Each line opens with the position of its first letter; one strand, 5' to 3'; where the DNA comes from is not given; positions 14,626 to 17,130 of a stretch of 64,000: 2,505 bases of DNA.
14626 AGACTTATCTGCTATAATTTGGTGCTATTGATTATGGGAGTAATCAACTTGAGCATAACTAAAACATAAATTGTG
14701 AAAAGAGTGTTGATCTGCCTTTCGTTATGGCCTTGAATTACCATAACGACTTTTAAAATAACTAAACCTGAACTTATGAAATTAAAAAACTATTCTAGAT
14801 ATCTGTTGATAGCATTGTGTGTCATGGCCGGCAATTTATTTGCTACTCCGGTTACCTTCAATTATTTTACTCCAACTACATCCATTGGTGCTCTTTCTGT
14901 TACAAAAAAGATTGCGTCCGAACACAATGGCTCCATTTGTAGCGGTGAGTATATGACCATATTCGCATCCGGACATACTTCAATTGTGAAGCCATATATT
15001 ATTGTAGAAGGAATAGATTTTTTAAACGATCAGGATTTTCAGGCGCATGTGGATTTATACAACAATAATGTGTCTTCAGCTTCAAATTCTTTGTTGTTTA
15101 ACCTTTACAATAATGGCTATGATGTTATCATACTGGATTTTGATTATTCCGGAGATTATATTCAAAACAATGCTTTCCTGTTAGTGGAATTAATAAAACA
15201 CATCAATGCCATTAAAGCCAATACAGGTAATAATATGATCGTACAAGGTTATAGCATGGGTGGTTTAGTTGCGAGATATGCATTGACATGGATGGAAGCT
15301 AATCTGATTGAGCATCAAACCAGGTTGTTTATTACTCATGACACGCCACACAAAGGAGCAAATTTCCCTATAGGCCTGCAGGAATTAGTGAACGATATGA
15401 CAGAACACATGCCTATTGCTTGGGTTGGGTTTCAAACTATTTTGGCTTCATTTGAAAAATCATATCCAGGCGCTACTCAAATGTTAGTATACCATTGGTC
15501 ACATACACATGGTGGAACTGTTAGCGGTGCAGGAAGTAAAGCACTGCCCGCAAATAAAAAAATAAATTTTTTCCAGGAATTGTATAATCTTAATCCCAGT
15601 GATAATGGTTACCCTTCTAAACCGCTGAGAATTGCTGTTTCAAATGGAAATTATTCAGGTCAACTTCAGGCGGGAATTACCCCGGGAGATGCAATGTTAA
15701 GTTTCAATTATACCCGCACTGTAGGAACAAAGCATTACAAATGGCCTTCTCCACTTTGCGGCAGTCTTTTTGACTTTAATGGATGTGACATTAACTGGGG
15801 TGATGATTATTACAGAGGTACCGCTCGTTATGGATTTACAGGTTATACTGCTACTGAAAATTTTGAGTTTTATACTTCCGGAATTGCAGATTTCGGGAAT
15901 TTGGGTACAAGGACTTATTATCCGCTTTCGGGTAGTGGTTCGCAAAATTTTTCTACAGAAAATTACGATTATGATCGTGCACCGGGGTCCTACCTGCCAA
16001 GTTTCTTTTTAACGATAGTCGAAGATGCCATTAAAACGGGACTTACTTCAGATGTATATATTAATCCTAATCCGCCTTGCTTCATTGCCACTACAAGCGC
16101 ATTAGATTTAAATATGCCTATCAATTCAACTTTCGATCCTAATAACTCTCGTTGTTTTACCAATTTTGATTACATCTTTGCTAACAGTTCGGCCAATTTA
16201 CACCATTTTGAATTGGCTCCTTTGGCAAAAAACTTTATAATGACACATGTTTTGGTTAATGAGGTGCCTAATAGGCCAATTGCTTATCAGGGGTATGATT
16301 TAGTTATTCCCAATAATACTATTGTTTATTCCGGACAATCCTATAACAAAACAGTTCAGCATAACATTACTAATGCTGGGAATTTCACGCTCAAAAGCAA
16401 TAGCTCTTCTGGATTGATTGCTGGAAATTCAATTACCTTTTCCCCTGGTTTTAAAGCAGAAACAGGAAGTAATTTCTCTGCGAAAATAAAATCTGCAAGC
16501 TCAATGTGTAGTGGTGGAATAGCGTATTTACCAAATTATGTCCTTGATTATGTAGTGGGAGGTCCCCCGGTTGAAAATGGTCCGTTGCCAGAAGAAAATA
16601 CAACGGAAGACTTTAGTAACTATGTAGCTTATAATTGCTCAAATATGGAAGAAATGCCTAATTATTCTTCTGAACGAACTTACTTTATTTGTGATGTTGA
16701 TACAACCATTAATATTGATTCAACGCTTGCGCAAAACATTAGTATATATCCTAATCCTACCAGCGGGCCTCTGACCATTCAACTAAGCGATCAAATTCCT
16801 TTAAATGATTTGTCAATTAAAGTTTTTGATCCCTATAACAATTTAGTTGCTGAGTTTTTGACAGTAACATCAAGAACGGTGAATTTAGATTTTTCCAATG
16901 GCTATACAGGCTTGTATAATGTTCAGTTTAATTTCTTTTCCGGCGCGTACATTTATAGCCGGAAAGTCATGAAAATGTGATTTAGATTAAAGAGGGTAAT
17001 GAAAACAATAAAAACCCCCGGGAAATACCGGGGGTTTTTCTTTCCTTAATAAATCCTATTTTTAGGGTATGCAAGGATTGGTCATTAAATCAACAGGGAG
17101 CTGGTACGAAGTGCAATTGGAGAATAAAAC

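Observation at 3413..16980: Tandemly duplicated sensor-kinase and secreted-cargo modules around a single LytTR regulator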

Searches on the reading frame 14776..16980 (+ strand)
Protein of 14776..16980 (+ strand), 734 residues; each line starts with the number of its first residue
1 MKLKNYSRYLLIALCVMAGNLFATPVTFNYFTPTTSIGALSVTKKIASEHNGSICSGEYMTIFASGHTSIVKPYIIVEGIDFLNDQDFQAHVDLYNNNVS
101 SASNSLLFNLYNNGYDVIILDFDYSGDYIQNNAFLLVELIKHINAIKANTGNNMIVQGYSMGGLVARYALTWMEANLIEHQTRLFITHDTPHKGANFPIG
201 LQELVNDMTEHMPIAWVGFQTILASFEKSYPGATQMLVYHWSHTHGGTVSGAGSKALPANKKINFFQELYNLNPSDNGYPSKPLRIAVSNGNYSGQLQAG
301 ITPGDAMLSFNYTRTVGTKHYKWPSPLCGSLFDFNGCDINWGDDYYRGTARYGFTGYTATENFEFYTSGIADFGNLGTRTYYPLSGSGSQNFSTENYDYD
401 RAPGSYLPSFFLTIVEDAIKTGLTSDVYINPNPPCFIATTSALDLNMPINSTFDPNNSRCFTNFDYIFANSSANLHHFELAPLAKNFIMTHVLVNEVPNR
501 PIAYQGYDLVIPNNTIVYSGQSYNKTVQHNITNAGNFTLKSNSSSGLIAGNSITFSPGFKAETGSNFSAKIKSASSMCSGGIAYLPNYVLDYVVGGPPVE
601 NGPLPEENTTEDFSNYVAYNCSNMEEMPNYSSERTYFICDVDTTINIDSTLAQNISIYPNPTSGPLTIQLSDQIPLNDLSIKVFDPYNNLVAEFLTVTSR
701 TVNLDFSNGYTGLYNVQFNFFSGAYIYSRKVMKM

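Call 3: search_protein_families(library=pfam, proteins=[window:14776-16980:+], max_evalue=0.01)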
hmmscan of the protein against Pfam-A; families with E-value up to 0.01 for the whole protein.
window:14776-16980:+ (734 aa): 4 families
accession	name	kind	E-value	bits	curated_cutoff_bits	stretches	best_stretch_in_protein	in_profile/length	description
PF18962.6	Por_Secre_tail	-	1.1e-07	32.5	27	1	657-720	1-64/75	Secretion system C-terminal sorting domain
PF07819.20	PGAP1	-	3.2e-07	30.8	24.3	1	106-198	46-135/233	PGAP1-like alpha/beta domain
PF05057.20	DUF676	-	0.00065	19.7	20.3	1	138-197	65-130/217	Putative serine esterase (DUF676)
PF02450.21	LCAT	-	0.00083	19.1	21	1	105-196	71-166/392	Lecithin:cholesterol acyltransferase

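Call 4: search_protein_families(library=ncbifam, proteins=[window:14776-16980:+], max_evalue=0.01)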
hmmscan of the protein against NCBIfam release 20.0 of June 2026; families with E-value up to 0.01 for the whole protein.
window:14776-16980:+ (734 aa): 1 family
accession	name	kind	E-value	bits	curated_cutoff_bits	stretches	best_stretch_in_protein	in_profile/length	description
NF045639.1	GCX_COOH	domain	1.2e-08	34.6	26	1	538-573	12-47/49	3-coathanger stack domain-containing protein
